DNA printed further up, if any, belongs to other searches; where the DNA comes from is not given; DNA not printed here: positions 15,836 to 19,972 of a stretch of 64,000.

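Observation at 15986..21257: Unusual polytopic PAS-adenylyl cyclase with a single catalytic domain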

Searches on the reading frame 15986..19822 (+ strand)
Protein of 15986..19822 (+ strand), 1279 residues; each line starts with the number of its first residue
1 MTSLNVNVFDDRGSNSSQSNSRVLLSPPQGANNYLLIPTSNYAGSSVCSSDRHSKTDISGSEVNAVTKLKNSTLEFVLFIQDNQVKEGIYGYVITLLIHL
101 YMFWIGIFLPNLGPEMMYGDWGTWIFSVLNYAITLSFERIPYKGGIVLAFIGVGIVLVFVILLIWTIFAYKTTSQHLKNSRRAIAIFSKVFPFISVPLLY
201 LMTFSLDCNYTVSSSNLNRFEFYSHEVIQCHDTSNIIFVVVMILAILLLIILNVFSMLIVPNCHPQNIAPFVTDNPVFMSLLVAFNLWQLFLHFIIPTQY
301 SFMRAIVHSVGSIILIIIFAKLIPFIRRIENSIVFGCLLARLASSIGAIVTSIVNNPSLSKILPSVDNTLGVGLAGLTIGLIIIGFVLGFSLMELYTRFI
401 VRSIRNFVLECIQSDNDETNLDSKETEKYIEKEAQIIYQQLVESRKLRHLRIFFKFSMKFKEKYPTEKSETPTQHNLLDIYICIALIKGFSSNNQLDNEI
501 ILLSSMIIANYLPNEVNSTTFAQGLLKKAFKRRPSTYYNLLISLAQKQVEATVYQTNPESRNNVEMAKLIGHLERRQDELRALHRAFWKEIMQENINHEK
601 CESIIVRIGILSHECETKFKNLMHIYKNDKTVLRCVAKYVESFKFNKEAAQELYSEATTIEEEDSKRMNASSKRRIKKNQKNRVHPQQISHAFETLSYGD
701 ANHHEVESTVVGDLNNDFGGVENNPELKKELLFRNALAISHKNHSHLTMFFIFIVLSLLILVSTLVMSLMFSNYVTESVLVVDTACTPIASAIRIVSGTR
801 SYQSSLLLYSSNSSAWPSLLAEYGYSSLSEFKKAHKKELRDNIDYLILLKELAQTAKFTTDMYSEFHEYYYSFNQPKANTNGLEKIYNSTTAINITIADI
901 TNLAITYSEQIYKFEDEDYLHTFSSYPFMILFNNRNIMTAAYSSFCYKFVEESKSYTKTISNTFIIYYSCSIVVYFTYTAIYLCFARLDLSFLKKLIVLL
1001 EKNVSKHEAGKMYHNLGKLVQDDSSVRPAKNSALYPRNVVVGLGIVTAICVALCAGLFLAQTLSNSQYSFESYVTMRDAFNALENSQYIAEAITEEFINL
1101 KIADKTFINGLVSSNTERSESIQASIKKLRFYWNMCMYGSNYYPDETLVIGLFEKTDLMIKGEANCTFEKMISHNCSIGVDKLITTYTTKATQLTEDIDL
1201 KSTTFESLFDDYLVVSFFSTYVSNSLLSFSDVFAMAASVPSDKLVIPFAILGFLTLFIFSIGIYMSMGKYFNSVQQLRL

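Call 24: search_solved_structures(query=window:15986-19822:+, max_evalue=1)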
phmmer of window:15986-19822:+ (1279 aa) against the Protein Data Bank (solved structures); distinct sequences matched with E-value up to 1: 0.

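Call 35: search_protein_representatives(protein=window:16223-19822:+)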
Query: 1200 residues. Proteins with E-value up to 0.001 (for the whole library): 129; up to 1e-10: 93; up to 1e-30: 64. The best 129 are listed.
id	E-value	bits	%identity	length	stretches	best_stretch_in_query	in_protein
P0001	0.0e+00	2659.2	100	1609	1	1-1200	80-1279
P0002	4.1e-253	859.6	47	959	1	2-853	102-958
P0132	3.5e-228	777.0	45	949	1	1-853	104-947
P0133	7.7e-186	636.8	34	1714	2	136-1199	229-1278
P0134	1.6e-169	582.8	33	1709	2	15-608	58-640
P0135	3.7e-150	518.7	34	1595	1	61-1194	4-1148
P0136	1.5e-127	443.8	28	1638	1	7-1200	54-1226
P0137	4.7e-113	395.8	29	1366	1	10-1199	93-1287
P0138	7.6e-107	375.2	28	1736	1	38-1196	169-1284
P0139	2.3e-104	367.1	30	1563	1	9-1008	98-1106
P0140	2.3e-102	360.4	30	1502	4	1-526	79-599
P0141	8.7e-102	358.5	27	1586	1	2-1199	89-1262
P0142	1.0e-94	335.1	26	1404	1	11-1200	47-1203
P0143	1.1e-89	318.4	28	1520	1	150-1180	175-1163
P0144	4.3e-89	316.4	25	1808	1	3-1192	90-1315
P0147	1.5e-77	278.3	30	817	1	2-725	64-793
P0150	2.8e-66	240.9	29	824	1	38-726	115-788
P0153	5.8e-61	223.3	26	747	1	38-745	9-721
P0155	3.1e-59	217.6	25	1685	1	32-1199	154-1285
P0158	3.2e-56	207.6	29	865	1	44-739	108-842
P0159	4.2e-55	203.9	28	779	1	38-742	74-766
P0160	1.2e-53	199.1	27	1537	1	514-1200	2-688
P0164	1.5e-48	182.2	28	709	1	5-664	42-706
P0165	3.6e-48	180.9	30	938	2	638-1200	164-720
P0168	2.0e-44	168.6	27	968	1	35-852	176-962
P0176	1.7e-39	152.3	24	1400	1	42-1199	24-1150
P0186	1.9e-33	132.2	28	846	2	422-708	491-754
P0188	8.5e-33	130.0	25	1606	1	8-1196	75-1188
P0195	7.2e-28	113.7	25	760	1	14-578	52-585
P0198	8.2e-24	100.3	40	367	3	424-591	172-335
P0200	5.1e-19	84.4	23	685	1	707-1200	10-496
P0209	8.4e-15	70.5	35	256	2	500-585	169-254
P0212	2.0e-13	65.9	26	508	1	885-1200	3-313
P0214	9.2e-13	63.7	25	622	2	419-597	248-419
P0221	4.9e-11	58.0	27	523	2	486-691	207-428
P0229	6.6e-09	50.9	26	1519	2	18-330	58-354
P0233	2.7e-08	48.9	31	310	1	1055-1200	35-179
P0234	1.4e-07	46.5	24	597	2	437-608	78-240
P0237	3.5e-07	45.2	24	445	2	447-695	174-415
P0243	7.3e-06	40.9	31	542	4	488-597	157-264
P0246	1.3e-05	40.0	26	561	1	420-606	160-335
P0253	1.9e-04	36.2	22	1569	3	35-343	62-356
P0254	4.1e-04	35.0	25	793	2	446-588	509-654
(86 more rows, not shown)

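Call 37: search_protein_families(library=pfam, alignment_id=A1, max_evalue=0.001)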
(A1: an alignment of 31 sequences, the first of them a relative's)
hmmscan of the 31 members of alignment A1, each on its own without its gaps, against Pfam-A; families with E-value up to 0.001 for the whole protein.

A. member 1, P0133 (1714 aa): 4 families
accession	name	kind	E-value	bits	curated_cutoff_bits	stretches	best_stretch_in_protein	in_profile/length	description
PF00211.25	Guanylate_cyc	-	9.9e-53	178.9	21.9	1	1480-1665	3-182/183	Adenylate and Guanylate cyclase catalytic domain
PF13426.13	PAS_9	-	1.2e-16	61.3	27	1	1336-1440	2-102/103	PAS domain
PF25474.1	TPR_TmcB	-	1.3e-13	51.4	27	1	548-651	20-123/125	TmcB, TPR repeats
PF00989.32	PAS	-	5.8e-09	36.4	22.6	1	1329-1423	5-108/113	PAS fold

B. families by the number of members that match (of 31 scanned): 8 families
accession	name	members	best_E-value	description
PF13426.13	PAS_9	29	8.7e-19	PAS domain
PF25474.1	TPR_TmcB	29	1.1e-18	TmcB, TPR repeats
PF00989.32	PAS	27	8.9e-12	PAS fold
PF00211.25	Guanylate_cyc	26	1.3e-58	Adenylate and Guanylate cyclase catalytic domain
PF13188.13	PAS_8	7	3.6e-05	PAS domain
PF08448.16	PAS_4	5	1.9e-06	PAS fold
PF24820.1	Diguanyl_cycl_sensor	1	9.7e-07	Diguanylate cyclase-like sensor domain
PF01852.25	START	1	2.1e-05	START domain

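Call 38: list_cluster_members(proteins=[P0133, P0134, P0135, P0136, P0138, P0141, P0144, P0155, P0188, P0253])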
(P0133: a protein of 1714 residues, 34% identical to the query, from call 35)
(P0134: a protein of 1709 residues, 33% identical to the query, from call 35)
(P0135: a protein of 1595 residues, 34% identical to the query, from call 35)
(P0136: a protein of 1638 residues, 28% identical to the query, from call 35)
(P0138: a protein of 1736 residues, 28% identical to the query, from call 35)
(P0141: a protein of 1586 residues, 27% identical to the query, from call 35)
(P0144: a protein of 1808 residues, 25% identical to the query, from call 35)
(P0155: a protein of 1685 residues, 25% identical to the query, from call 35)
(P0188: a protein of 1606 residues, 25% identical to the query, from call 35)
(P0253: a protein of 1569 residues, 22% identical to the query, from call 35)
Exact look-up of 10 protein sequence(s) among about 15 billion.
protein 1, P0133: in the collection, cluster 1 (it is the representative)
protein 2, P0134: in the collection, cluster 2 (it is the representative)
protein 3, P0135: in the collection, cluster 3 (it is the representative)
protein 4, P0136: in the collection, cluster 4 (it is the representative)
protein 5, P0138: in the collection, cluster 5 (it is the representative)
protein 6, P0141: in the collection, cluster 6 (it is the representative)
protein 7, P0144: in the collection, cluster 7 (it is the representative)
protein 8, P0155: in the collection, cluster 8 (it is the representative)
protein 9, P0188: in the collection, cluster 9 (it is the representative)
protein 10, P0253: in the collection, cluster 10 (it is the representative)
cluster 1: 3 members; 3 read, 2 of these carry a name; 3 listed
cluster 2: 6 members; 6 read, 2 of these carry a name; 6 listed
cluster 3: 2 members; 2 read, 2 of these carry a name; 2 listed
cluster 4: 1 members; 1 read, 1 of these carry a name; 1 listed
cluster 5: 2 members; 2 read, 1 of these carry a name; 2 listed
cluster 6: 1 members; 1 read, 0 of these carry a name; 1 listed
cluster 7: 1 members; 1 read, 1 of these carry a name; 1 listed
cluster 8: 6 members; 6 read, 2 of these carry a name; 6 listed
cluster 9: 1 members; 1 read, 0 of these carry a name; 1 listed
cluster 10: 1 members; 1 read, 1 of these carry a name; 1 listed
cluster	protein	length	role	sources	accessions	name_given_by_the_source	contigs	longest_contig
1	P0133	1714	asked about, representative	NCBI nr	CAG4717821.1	unnamed protein product [Naegleria fowleri]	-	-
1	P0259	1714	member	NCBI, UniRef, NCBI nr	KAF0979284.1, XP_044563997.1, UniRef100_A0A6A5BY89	hypothetical protein FDP41_001627 [Naegleria fowleri] | Adenylate and Guanylate cyclase catalytic domain containing protein n=1 Tax=Naegleria ... | uncharacterized protein FDP41_001627 [Naegleria fowleri]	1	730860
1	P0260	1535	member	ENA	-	-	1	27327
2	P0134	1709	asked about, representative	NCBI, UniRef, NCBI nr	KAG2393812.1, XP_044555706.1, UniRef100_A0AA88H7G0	hypothetical protein C9374_003576 [Naegleria lovaniensis] | Adenylate and Guanylate cyclase catalytic domain containing protein n=1 Tax=Naegleria ... | uncharacterized protein C9374_003576 [Naegleria lovaniensis]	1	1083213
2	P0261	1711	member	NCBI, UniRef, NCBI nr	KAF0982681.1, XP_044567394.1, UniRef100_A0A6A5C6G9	hypothetical protein FDP41_011611 [Naegleria fowleri] | Guanylate cyclase domain-containing protein n=1 Tax=Naegleria fowleri TaxID=5763 ... | uncharacterized protein FDP41_011611 [Naegleria fowleri]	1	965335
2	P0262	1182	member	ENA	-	-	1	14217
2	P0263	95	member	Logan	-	-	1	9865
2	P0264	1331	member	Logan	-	-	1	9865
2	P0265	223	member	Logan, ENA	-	-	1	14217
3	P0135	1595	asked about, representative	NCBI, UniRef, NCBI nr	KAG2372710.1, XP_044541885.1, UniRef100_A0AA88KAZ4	hypothetical protein C9374_013611 [Naegleria lovaniensis] | Adenylate and Guanylate cyclase catalytic domain containing protein n=1 Tax=Naegleria ... | uncharacterized protein C9374_013611 [Naegleria lovaniensis]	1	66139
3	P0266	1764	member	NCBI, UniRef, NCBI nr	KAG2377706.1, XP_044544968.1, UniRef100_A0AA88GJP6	hypothetical protein C9374_009222 [Naegleria lovaniensis] | Adenylate and Guanylate cyclase catalytic domain containing protein n=1 Tax=Naegleria ... | uncharacterized protein C9374_009222 [Naegleria lovaniensis]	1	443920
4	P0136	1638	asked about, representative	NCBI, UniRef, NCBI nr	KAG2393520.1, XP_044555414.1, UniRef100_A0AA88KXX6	hypothetical protein C9374_007051 [Naegleria lovaniensis] | Adenylate and Guanylate cyclase catalytic domain containing protein n=1 Tax=Naegleria ... | uncharacterized protein C9374_007051 [Naegleria lovaniensis]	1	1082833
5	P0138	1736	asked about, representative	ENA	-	-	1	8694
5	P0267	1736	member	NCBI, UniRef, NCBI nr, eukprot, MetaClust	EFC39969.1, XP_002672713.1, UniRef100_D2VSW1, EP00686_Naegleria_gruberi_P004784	predicted protein [Naegleria gruberi] | Predicted protein n=1 Tax=Naegleria gruberi TaxID=5762 RepID=D2VSW1_NAEGR | uncharacterized protein NAEGRDRAFT_72081 [Naegleria gruberi]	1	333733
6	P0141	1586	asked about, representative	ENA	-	-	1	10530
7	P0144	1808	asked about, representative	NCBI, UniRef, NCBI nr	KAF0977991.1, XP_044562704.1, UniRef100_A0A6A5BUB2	hypothetical protein FDP41_003313 [Naegleria fowleri] | Guanylate cyclase domain-containing protein n=1 Tax=Naegleria fowleri TaxID=5763 ... | uncharacterized protein FDP41_003313 [Naegleria fowleri]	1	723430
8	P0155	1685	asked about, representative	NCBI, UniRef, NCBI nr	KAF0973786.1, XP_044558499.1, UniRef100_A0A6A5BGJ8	hypothetical protein FDP41_007173 [Naegleria fowleri] | Adenylate and Guanylate cyclase catalytic domain containing protein n=1 Tax=Naegleria ... | uncharacterized protein FDP41_007173 [Naegleria fowleri]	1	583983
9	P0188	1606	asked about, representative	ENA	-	-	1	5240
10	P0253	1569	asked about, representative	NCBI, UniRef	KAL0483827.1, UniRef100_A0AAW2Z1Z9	adenylate cyclase [Acrasis kona] | Adenylate cyclase n=1 Tax=Acrasis kona TaxID=1008807 RepID=A0AAW2Z1Z9_9EUKA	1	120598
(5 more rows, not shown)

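Call 40: list_cluster_members(proteins=[P0147, P0150, P0153, P0158, P0159, P0164, P0168, P0195, P0176, P0229])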
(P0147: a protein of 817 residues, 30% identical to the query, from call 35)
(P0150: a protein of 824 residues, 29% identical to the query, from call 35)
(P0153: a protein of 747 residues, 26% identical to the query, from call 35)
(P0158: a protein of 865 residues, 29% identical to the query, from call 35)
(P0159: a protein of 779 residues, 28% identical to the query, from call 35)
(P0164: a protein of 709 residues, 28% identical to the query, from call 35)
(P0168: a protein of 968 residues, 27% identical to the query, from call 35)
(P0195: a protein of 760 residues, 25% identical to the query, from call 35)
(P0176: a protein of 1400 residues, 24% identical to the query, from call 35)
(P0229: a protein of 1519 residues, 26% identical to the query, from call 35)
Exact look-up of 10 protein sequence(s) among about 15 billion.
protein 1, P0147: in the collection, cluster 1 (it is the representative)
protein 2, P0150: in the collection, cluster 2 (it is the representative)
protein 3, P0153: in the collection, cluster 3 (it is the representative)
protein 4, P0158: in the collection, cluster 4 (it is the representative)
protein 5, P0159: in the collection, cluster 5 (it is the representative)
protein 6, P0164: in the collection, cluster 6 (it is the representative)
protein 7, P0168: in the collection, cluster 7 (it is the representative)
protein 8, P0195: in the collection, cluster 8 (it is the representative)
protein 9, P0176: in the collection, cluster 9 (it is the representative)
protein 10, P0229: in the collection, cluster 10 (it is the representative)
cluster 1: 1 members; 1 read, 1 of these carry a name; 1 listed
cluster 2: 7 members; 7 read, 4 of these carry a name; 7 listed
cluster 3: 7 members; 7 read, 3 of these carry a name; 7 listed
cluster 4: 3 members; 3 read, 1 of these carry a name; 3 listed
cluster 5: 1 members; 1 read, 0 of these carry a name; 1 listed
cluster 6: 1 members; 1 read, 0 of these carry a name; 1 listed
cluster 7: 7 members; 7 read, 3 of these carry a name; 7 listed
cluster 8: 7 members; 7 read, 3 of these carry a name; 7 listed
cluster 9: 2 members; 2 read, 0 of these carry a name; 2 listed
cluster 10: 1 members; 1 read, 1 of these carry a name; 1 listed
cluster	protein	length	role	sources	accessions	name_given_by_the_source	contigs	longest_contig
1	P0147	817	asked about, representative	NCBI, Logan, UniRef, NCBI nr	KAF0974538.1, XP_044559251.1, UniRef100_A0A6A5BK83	hypothetical protein FDP41_006570 [Naegleria fowleri] | TmcB/TmcC TPR repeats domain-containing protein n=1 Tax=Naegleria fowleri TaxID=5763 ... | uncharacterized protein FDP41_006570 [Naegleria fowleri]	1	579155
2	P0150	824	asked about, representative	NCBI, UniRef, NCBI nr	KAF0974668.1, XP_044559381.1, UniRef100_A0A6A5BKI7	hypothetical protein FDP41_006142 [Naegleria fowleri] | TmcB/TmcC TPR repeats domain-containing protein n=1 Tax=Naegleria fowleri TaxID=5763 ... | uncharacterized protein FDP41_006142 [Naegleria fowleri]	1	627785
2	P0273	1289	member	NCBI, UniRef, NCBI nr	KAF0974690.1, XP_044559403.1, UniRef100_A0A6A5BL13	hypothetical protein FDP41_006164 [Naegleria fowleri] | TmcB/TmcC TPR repeats domain-containing protein n=1 Tax=Naegleria fowleri TaxID=5763 ... | uncharacterized protein FDP41_006164 [Naegleria fowleri]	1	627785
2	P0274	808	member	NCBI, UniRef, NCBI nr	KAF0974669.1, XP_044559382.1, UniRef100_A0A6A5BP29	hypothetical protein FDP41_006143 [Naegleria fowleri] | Guanylate cyclase domain-containing protein n=2 Tax=Naegleria fowleri TaxID=5763 ... | uncharacterized protein FDP41_006143 [Naegleria fowleri]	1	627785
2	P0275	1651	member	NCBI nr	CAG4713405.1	unnamed protein product [Naegleria fowleri]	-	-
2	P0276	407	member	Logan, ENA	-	-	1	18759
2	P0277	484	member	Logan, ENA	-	-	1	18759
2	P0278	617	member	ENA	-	-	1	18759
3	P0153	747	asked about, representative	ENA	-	-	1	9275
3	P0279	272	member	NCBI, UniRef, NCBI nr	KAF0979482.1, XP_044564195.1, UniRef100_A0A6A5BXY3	hypothetical protein FDP41_001460 [Naegleria fowleri] | Uncharacterized protein n=1 Tax=Naegleria fowleri TaxID=5763 RepID=A0A6A5BXY3_NAEFO | uncharacterized protein FDP41_001460 [Naegleria fowleri]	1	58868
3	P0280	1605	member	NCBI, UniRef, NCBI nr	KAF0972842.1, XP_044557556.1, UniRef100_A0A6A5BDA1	hypothetical protein FDP41_009091 [Naegleria fowleri] | Guanylate cyclase domain-containing protein n=1 Tax=Naegleria fowleri TaxID=5763 ... | uncharacterized protein FDP41_009091 [Naegleria fowleri]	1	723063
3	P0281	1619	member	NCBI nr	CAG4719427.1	unnamed protein product [Naegleria fowleri]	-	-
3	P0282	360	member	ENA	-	-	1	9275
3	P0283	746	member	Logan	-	-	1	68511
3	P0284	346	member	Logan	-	-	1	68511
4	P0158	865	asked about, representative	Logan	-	-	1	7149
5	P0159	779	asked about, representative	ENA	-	-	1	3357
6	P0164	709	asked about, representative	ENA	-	-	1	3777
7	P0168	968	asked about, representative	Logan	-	-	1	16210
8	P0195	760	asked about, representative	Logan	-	-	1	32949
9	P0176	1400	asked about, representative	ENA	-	-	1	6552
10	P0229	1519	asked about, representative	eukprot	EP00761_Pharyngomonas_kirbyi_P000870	gb/GECH01000871.1/.p1 GENE.gb/GECH01000871.1/~~gb/GECH01000871.1/.p1 ORF type:complete ...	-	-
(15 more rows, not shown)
